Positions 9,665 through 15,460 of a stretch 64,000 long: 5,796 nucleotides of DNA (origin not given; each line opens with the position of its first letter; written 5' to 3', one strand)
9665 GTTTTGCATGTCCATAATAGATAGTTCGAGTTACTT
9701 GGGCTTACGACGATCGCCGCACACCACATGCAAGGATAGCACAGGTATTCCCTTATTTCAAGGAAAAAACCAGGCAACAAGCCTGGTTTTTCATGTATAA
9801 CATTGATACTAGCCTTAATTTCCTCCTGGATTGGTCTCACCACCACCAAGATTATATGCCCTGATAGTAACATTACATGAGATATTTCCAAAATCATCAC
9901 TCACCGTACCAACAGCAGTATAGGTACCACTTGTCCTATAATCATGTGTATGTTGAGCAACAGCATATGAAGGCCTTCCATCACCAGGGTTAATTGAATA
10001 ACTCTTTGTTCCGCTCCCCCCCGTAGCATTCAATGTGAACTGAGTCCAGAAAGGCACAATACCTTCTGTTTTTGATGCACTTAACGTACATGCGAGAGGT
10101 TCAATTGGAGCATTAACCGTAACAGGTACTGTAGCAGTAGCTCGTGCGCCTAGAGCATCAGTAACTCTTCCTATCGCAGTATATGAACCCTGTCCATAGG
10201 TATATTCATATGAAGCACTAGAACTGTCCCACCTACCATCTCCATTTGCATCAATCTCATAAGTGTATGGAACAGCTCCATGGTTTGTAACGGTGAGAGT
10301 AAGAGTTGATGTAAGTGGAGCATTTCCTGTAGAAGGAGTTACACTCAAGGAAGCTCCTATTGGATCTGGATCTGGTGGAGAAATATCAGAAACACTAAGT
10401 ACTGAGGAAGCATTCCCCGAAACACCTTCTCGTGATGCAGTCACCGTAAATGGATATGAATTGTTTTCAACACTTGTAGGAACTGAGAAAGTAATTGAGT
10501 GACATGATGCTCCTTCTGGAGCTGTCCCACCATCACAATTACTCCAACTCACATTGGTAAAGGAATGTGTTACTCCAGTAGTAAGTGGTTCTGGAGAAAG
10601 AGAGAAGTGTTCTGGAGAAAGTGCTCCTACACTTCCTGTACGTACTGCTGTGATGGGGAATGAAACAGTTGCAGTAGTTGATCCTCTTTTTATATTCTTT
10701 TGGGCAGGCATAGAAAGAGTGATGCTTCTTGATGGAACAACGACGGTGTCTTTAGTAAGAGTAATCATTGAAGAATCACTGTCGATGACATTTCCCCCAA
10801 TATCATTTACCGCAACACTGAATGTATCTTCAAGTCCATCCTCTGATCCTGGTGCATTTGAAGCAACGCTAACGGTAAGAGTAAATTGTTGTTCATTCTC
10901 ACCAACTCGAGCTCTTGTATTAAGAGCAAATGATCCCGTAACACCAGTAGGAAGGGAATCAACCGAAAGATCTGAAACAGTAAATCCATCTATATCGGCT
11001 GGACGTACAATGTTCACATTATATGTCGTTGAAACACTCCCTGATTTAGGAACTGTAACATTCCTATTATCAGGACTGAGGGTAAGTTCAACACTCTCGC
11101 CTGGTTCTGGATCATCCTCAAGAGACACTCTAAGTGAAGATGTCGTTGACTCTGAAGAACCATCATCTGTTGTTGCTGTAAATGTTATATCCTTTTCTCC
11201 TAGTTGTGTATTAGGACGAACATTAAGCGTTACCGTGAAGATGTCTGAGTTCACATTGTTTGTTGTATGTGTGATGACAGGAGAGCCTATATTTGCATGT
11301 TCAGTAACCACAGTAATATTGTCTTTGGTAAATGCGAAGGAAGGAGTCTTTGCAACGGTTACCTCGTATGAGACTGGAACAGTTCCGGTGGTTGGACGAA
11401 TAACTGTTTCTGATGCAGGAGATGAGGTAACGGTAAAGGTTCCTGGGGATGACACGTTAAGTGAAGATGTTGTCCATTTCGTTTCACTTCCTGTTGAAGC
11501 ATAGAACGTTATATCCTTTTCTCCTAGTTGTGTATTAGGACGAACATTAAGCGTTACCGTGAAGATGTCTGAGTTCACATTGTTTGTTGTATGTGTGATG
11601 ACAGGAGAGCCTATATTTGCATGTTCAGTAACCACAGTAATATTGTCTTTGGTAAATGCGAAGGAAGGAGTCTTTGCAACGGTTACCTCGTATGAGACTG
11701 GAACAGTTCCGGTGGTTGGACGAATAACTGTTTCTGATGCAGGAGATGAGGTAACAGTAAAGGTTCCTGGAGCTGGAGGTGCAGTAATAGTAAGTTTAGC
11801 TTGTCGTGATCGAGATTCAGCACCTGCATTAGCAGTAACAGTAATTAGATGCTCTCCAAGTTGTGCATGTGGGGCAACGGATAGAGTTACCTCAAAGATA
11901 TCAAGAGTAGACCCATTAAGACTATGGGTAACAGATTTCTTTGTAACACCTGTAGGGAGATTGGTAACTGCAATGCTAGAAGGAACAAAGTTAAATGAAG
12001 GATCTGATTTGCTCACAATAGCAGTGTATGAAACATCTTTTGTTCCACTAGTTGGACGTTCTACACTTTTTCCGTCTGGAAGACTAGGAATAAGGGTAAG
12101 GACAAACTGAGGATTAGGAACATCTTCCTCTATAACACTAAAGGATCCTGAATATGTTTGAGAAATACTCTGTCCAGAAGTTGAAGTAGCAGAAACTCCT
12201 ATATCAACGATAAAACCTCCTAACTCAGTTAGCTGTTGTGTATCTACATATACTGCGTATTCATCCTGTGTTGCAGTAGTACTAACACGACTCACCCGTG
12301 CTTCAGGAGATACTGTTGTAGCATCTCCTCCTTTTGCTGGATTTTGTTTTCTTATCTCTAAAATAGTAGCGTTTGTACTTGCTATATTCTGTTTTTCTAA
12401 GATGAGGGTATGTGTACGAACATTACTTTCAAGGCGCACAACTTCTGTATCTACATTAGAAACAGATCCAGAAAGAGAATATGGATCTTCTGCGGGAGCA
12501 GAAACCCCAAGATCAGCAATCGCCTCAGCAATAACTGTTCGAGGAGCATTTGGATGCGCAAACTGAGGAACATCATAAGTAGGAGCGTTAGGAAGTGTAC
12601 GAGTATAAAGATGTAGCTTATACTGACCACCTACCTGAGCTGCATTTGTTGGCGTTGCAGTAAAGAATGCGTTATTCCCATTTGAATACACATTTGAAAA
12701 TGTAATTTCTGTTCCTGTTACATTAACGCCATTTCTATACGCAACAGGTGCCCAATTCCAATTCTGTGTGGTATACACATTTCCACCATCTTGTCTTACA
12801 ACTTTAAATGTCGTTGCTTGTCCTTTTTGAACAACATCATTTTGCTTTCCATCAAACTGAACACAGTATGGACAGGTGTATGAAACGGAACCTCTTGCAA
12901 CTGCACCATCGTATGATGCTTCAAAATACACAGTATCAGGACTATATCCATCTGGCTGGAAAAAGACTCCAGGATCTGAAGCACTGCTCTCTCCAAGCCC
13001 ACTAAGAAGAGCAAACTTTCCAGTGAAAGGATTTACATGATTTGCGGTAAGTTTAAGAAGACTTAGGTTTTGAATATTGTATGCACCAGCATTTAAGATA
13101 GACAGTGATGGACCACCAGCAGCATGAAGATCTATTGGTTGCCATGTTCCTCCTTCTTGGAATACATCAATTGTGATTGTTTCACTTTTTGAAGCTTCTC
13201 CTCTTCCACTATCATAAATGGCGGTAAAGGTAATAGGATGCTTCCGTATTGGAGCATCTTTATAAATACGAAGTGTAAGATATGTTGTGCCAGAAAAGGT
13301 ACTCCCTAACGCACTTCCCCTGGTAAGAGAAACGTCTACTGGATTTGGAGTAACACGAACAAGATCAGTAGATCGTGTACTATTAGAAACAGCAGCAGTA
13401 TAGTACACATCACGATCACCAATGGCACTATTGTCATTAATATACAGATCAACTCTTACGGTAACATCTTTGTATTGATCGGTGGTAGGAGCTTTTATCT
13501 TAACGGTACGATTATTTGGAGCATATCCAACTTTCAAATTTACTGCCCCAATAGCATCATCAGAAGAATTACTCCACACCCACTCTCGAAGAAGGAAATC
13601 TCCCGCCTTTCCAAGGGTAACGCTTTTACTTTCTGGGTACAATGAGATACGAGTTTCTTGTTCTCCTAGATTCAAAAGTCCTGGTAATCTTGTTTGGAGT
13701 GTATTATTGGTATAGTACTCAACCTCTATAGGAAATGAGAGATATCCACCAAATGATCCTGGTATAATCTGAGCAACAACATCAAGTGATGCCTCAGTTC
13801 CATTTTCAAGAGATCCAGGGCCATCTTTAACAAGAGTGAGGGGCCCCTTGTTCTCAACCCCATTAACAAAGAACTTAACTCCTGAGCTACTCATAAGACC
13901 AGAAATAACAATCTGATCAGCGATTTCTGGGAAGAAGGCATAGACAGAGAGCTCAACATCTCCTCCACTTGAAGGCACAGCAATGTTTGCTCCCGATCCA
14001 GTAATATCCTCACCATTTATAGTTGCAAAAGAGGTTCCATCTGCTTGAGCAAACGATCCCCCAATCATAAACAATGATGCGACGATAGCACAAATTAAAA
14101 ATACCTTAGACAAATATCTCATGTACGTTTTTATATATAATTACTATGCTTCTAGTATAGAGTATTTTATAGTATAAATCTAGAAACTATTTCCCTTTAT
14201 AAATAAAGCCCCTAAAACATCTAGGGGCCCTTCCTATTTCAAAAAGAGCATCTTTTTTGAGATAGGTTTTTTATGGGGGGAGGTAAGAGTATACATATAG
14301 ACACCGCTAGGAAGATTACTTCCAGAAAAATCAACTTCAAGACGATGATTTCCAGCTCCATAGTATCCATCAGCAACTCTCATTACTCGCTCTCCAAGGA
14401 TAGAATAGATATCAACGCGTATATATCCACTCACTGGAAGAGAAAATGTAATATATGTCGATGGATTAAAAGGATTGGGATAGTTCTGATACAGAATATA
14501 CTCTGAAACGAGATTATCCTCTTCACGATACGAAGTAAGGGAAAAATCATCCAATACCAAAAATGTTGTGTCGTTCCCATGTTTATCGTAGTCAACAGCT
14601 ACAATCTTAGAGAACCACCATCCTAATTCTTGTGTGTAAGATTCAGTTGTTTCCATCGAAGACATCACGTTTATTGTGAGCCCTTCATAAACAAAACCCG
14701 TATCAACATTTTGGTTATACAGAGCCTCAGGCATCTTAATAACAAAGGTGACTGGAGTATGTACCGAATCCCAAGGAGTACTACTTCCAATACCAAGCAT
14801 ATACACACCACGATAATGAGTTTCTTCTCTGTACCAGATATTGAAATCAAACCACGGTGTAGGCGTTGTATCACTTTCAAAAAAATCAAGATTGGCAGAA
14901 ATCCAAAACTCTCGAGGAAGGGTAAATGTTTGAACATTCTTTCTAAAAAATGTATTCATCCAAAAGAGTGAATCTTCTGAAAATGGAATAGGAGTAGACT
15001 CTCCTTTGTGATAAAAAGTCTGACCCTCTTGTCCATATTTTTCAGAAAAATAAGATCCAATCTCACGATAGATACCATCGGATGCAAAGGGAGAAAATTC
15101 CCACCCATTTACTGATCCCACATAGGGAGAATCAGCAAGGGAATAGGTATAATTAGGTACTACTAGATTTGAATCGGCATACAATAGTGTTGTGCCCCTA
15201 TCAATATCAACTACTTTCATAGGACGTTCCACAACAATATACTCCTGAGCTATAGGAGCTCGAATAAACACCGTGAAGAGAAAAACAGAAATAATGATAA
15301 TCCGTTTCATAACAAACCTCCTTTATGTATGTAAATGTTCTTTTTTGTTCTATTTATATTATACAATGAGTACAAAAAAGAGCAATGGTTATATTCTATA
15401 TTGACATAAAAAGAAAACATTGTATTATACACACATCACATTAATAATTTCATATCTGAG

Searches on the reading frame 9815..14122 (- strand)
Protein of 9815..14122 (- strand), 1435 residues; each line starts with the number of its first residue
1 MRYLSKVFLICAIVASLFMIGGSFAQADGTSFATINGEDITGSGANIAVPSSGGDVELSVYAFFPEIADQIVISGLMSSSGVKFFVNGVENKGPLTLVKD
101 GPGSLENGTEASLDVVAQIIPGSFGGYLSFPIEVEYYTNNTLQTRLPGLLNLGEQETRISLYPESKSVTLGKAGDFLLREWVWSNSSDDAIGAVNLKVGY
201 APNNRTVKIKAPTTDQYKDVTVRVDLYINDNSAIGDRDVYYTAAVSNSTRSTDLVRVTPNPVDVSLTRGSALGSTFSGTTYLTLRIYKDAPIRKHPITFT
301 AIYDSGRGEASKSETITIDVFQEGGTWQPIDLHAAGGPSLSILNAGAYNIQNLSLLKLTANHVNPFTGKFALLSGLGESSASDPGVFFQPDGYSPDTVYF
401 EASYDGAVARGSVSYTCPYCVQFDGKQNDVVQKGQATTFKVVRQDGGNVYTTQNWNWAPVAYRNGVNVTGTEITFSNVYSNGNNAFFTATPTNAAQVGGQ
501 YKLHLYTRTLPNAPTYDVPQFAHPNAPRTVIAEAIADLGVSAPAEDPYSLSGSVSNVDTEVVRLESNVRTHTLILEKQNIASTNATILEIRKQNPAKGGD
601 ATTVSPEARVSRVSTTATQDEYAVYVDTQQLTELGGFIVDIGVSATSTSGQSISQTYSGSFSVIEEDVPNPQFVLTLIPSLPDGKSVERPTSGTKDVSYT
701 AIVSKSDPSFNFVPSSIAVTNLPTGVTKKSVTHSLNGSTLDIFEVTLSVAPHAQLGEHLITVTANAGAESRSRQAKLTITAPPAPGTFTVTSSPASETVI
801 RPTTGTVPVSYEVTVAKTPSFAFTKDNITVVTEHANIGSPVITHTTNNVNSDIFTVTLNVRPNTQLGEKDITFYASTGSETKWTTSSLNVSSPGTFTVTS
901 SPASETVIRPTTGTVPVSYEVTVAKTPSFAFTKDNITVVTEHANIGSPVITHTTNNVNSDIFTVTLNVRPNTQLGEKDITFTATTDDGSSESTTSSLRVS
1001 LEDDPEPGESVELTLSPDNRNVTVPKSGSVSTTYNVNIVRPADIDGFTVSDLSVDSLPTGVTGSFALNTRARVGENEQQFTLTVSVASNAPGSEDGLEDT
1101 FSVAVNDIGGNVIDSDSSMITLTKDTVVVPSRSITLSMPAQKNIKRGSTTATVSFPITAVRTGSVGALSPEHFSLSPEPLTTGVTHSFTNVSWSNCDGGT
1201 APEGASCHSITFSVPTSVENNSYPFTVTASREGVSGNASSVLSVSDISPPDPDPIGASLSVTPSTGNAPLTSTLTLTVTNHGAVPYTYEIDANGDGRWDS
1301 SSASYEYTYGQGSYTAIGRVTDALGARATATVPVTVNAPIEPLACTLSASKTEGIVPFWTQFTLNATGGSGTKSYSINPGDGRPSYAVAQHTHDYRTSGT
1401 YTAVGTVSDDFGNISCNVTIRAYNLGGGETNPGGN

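Call 34: search_protein_families(library=pfam, proteins=[window:9815-14122:-], max_evalue=0.00001)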
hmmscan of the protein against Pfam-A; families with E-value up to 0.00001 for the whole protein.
window:9815-14122:- (1435 aa): 1 family
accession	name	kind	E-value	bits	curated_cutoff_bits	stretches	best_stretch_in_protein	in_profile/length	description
PF18911.6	PKD_4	-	7.9e-06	26.3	27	0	1363-1420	23-81/85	PKD domain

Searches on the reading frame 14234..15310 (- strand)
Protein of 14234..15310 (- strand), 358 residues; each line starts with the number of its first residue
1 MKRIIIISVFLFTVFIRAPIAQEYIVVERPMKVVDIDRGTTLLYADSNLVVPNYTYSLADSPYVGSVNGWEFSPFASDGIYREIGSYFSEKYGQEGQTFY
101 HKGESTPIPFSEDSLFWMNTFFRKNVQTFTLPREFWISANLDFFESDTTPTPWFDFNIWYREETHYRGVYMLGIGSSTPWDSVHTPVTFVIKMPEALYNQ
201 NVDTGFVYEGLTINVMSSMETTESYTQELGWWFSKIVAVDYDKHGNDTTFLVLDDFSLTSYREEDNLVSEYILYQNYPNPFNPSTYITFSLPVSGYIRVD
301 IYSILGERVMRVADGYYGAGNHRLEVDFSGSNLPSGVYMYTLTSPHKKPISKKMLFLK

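Call 34: search_protein_families(library=pfam, proteins=[window:14234-15310:-], max_evalue=0.00001)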
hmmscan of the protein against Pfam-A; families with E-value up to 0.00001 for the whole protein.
window:14234-15310:- (358 aa): 1 family
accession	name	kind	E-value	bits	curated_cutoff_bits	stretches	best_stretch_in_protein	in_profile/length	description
PF18962.6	Por_Secre_tail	-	3.1e-07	31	27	1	277-353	2-72/75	Secretion system C-terminal sorting domain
